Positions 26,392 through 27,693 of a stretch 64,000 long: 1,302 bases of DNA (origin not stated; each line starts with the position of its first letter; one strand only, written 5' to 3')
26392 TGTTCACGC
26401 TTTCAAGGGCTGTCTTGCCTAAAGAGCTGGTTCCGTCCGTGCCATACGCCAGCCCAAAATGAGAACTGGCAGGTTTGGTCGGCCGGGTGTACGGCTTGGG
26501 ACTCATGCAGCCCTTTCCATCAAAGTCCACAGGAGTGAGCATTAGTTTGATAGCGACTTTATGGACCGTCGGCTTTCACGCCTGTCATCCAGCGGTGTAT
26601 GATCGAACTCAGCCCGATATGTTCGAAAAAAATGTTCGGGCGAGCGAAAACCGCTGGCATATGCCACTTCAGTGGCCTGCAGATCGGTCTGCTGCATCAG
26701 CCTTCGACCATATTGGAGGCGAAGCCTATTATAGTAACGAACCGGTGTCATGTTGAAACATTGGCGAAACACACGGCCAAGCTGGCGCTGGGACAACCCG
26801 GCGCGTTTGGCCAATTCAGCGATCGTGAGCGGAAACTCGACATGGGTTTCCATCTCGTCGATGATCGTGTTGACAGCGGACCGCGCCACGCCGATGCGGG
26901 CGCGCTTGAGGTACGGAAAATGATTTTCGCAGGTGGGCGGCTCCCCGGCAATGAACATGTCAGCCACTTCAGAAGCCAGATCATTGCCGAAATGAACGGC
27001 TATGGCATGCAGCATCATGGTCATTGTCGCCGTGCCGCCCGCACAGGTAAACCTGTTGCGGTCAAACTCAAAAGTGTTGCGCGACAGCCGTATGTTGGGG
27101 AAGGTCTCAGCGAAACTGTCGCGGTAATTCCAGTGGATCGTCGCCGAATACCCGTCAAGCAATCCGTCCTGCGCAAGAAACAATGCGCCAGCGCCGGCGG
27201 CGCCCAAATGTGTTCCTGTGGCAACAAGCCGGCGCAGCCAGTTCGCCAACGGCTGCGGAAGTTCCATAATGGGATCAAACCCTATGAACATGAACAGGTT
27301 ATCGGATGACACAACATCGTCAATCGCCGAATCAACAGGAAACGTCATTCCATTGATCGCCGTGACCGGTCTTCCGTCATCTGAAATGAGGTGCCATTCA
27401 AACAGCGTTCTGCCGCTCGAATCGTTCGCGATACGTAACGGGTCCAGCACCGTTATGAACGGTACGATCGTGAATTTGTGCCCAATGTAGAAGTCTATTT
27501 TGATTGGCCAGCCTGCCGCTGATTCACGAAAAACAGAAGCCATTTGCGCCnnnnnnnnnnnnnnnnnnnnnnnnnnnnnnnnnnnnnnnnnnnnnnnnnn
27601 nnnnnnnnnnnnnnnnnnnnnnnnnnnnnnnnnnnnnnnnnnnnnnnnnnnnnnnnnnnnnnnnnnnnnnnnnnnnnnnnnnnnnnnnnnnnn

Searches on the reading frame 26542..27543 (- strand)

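Call 73: search_protein_families(library=pfam, proteins=[window:26542-27543:-], max_evalue=0.00001)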
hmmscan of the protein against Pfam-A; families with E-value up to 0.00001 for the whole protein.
window:26542-27543:- (333 aa): 3 families
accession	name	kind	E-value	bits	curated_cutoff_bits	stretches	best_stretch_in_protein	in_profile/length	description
PF12833.13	HTH_18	-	3.1e-22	79.1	33.6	1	244-322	1-79/80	Helix-turn-helix domain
PF00165.29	HTH_AraC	-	3.9e-11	43.2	26.6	0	236-270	6-40/42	Bacterial regulatory helix-turn-helix proteins, AraC family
PF01965.30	DJ-1_PfpI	-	2.7e-09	37.5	26.6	1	46-181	26-163/165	DJ-1/PfpI family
